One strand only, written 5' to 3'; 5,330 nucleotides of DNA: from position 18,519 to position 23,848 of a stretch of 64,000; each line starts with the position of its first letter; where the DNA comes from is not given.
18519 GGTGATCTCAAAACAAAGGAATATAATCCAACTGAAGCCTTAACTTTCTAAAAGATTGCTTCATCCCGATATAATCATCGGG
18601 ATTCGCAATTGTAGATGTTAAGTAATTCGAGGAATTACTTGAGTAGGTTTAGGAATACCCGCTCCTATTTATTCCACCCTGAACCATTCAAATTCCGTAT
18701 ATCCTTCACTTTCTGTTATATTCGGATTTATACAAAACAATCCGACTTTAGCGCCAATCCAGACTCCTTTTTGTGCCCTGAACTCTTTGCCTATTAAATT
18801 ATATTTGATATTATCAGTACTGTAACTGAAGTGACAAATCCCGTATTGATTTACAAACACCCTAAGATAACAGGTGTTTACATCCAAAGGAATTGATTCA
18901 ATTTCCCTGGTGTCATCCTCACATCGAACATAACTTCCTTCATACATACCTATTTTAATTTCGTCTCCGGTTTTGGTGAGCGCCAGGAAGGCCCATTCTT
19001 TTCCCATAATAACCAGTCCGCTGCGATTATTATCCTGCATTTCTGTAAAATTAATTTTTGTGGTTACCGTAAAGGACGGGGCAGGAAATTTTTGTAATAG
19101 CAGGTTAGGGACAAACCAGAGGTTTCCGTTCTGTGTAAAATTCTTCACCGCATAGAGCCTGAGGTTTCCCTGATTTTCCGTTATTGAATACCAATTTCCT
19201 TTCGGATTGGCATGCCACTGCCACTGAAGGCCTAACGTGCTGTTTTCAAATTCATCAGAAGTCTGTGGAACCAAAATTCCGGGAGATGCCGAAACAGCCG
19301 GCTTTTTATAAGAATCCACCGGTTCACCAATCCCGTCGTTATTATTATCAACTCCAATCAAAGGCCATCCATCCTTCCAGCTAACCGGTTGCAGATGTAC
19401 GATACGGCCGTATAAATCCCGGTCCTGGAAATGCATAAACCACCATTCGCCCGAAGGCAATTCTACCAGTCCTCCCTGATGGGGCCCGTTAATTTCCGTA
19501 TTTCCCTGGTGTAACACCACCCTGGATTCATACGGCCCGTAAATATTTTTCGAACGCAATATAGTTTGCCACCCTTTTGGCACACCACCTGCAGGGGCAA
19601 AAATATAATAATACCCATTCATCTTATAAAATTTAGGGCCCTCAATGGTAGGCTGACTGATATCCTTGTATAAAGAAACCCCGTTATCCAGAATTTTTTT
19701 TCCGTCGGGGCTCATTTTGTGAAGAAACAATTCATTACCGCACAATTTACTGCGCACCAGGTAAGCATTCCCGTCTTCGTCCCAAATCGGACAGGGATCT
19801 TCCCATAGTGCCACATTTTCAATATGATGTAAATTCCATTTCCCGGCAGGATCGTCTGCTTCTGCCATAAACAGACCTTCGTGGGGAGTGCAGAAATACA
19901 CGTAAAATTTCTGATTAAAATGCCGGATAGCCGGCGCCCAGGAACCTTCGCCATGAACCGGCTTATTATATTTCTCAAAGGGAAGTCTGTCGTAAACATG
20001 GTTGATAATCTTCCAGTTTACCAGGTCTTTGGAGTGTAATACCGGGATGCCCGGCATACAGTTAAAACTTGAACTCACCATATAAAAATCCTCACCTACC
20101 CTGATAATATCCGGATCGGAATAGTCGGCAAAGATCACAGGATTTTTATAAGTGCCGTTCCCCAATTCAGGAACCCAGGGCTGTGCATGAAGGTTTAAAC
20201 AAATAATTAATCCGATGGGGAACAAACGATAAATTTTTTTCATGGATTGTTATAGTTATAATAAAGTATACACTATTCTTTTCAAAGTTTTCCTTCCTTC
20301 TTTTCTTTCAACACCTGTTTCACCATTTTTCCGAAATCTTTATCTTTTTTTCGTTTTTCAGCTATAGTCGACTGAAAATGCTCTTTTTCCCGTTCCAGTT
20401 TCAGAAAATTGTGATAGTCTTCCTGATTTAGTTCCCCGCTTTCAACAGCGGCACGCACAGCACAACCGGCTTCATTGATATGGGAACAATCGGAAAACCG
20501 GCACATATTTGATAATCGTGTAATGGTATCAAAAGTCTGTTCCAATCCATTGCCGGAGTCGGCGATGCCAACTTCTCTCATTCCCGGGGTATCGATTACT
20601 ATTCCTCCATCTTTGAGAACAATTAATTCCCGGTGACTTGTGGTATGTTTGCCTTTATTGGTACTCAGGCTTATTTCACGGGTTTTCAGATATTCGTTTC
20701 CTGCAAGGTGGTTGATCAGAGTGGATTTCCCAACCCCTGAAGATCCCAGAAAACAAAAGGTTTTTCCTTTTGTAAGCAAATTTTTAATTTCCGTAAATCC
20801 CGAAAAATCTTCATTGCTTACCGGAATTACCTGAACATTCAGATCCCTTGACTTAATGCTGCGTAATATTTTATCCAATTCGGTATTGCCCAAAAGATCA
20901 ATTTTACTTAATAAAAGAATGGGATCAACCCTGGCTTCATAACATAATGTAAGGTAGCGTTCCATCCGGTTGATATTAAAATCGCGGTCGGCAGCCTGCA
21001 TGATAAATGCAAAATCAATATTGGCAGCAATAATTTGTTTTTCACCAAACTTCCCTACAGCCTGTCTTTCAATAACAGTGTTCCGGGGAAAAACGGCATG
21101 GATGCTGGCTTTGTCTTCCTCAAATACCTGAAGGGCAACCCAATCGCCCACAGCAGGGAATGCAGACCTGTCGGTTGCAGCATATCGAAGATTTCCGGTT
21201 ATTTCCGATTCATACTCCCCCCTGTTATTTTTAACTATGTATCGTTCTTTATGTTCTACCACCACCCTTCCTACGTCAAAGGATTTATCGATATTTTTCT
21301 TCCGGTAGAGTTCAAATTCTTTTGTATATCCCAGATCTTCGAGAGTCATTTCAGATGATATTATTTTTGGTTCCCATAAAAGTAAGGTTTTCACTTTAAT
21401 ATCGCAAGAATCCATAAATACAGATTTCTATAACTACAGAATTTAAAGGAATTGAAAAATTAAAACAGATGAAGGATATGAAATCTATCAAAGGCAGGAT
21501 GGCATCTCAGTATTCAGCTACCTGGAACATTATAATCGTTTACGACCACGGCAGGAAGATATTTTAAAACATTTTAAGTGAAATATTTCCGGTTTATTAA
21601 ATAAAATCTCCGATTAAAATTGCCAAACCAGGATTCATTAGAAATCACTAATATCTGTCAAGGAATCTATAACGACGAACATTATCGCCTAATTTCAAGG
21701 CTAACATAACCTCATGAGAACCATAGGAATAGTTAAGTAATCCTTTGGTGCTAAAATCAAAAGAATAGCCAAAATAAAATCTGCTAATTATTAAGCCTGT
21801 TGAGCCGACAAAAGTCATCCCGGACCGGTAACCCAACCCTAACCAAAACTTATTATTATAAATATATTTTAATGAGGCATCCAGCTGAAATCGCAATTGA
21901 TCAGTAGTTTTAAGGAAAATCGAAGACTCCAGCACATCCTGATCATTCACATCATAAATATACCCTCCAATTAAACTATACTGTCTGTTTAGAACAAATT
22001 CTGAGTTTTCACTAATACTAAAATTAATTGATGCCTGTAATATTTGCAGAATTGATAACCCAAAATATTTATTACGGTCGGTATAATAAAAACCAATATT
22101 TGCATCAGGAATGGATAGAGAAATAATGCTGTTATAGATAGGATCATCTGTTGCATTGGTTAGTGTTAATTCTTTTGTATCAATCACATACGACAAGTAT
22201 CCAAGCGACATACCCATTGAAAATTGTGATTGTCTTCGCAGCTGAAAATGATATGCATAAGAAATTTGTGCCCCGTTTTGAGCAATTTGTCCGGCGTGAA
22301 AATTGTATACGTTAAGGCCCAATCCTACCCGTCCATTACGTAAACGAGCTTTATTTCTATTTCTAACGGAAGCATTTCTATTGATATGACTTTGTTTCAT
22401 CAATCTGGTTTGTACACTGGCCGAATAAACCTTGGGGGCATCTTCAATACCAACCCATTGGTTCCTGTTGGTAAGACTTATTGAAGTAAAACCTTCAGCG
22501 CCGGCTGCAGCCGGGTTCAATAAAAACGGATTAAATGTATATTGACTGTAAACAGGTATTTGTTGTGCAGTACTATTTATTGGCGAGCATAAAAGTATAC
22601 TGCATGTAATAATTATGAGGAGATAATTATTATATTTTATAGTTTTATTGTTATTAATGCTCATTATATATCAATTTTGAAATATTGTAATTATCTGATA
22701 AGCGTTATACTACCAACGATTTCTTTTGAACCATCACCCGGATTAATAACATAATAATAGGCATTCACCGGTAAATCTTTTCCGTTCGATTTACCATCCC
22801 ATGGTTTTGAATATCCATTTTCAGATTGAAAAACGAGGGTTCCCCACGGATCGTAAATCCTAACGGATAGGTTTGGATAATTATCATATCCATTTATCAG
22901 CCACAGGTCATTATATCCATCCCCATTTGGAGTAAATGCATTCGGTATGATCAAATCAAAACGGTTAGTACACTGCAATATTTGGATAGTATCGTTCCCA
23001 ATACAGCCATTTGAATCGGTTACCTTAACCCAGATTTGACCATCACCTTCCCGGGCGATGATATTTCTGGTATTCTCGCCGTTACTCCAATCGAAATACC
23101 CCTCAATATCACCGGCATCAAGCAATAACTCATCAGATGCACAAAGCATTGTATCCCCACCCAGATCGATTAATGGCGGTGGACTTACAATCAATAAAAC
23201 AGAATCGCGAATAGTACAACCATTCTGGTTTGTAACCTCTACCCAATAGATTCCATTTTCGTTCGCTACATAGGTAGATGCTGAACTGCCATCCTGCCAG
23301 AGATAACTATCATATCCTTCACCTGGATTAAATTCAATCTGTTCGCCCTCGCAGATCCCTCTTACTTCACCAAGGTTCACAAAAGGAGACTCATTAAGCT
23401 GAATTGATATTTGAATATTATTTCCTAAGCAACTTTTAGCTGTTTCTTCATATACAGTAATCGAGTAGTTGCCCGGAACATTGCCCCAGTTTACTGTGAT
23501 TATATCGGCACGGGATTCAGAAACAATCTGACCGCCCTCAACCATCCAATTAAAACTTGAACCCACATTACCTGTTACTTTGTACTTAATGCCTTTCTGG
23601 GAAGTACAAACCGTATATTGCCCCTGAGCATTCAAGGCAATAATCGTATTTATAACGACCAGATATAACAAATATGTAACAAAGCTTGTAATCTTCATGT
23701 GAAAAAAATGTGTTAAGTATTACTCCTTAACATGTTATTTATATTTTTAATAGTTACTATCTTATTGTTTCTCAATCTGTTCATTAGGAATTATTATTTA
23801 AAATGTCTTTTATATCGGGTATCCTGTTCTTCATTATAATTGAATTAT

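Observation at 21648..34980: Five-gene surface-protein cluster: a giant protein and two small paralogues with no visible sorting domain, one small type-B-CTD protein, and a dedicated PorP/SprF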

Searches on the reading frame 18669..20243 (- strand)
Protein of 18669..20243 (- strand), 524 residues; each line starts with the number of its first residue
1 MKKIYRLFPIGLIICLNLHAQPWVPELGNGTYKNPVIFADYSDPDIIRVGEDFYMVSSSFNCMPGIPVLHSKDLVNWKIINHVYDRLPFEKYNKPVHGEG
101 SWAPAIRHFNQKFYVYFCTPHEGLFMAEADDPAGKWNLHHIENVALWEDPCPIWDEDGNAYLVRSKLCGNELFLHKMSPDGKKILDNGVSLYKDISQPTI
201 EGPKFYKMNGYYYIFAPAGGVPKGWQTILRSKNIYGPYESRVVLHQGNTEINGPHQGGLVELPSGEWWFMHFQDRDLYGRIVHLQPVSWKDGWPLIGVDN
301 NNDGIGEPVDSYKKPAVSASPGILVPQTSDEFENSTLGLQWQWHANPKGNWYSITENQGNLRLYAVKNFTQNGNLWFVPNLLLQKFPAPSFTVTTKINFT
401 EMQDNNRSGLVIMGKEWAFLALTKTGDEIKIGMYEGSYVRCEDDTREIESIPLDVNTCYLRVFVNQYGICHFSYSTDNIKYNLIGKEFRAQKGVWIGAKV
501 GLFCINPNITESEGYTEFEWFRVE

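Call 8: search_protein_families(library=pfam, proteins=[window:18669-20243:-], max_evalue=0.001)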
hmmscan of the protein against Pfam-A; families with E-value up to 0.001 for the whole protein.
window:18669-20243:- (524 aa): 2 families
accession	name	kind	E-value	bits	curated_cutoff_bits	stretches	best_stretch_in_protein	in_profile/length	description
PF04616.20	Glyco_hydro_43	-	1.3e-62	212.2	32.2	1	32-294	1-288/288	Glycosyl hydrolases family 43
PF17851.8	GH43_C2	-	4.9e-43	147.7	22.7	1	329-524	1-203/203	Beta xylosidase C-terminal Concanavalin A-like domain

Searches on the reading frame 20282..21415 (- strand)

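Call 8: search_protein_families(library=pfam, proteins=[window:20282-21415:-], max_evalue=0.001)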
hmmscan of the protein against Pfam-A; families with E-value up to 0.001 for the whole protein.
window:20282-21415:- (377 aa): 5 families
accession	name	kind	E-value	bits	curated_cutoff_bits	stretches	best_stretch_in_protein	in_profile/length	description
PF03193.22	RsgA_GTPase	-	1.6e-50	171.7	30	1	108-284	1-173/174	RsgA GTPase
PF01926.29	MMR_HSR1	-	5.3e-09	36.6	21.9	1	220-307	2-82/113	50S ribosome-binding GTPase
PF00005.33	ABC_tran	-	1.8e-05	25.8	25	1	214-257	8-51/137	ABC transporter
PF00735.24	Septin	-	0.00015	21.6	26.2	0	221-279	8-72/280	Septin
PF00009.33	GTP_EFTU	-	0.00051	20.1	26.5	0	130-208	90-176/188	Elongation factor Tu GTP binding domain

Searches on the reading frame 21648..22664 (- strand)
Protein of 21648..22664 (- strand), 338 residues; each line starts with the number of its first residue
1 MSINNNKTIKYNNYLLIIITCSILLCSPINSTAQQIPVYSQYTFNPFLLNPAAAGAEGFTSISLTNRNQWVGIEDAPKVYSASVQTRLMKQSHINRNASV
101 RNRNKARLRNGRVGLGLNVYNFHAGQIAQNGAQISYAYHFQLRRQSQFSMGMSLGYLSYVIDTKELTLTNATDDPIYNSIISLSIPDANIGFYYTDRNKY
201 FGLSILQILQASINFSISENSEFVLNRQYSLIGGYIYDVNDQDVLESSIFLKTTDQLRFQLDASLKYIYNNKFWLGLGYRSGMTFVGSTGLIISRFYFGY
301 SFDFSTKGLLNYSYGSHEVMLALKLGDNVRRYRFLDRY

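Call 4: search_protein_families(library=pfam, proteins=[window:21648-22664:-], max_evalue=1)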
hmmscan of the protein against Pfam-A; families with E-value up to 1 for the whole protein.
window:21648-22664:- (338 aa): 1 family
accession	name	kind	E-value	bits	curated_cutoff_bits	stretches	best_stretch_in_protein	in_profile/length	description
PF11751.14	PorP_SprF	-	1.1e-69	235.4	22.3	1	32-322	2-272/273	Type IX secretion system membrane protein PorP/SprF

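Call 5: search_protein_families(library=ncbifam, proteins=[window:21648-22664:-], max_evalue=1)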
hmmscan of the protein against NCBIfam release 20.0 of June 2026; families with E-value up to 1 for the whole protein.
window:21648-22664:- (338 aa): 1 family
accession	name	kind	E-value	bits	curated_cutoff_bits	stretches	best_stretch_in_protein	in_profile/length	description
TIGR03519.1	T9SS_PorP_fam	subfamily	3.5e-71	240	90.55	1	17-324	4-291/292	PorP/SprF family type IX secretion system membrane protein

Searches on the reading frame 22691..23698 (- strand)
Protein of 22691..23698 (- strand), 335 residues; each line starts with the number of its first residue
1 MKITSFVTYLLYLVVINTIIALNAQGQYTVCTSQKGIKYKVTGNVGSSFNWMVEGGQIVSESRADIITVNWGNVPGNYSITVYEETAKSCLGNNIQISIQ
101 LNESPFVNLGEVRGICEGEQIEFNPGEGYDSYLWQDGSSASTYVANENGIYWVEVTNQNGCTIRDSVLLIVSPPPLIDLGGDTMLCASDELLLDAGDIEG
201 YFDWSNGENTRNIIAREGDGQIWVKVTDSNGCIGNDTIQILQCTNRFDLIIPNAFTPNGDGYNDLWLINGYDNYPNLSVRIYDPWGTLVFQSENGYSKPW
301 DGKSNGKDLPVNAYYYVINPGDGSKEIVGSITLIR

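Call 4: search_protein_families(library=pfam, proteins=[window:22691-23698:-], max_evalue=1)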
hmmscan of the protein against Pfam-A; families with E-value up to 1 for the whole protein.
window:22691-23698:- (335 aa): 6 families
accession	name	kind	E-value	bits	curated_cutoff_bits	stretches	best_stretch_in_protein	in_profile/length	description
PF13585.12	CHU_C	-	2e-23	82.7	27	1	250-333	2-86/86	CHU_C Type IX secretion signal domain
PF19408.5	PKD_6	-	0.00022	22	25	1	24-82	8-68/82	PKD-like domain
PF19081.6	Ig_7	-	0.00081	20.1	27.3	1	135-173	44-84/84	Ig-like domain CHU_C associated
PF18911.6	PKD_4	-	0.0073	16.8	27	0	102-158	1-69/85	PKD domain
PF18719.7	ArlS_N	-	0.015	16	27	1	274-304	58-87/140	ArlS sensor domain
PF18962.6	Por_Secre_tail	-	0.51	11.1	27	0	147-163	54-70/75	Secretion system C-terminal sorting domain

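Call 5: search_protein_families(library=ncbifam, proteins=[window:22691-23698:-], max_evalue=1)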
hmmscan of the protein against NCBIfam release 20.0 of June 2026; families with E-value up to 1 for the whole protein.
window:22691-23698:- (335 aa): 2 families
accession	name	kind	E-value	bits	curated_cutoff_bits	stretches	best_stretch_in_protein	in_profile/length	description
TIGR04131.1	Bac_Flav_CTERM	domain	1.8e-21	76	35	1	251-335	3-85/85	T9SS type B sorting domain-containing protein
TIGR04183.1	Por_Secre_tail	domain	0.74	9.8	23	0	264-296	8-40/72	T9SS type A sorting domain-containing protein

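Call 50: search_solved_structures(query=window:22694-23698:-, max_evalue=1)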
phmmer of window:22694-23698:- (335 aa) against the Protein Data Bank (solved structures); distinct sequences matched with E-value up to 1: 1.
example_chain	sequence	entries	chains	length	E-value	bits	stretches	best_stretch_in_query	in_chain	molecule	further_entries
9flp_A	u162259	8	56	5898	9.7e-34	120.2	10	249-325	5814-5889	The grappling hook protein A in the bacterium Aureispira sp. CCB-QB1 | The grappling hook protein A (GhpA) in the bacterium Aureispira sp. CCB-QB1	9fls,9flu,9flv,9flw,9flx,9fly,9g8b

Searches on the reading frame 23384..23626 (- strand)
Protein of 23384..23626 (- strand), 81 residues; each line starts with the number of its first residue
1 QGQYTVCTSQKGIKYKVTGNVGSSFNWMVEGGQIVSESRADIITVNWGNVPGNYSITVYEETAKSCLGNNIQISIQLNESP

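Call 40: search_protein_families(library=pfam, max_evalue=10, proteins=[window:23384-23626:-])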
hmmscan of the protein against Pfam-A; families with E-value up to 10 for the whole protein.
seq(81 aa): 2 families
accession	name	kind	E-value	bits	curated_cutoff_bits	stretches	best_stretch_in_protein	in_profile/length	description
PF19408.5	PKD_6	-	0.00038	21.2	25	1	2-58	10-68/82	PKD-like domain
PF19406.5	PKD_5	-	0.0087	16.4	25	1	5-81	2-88/88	PKD-like domain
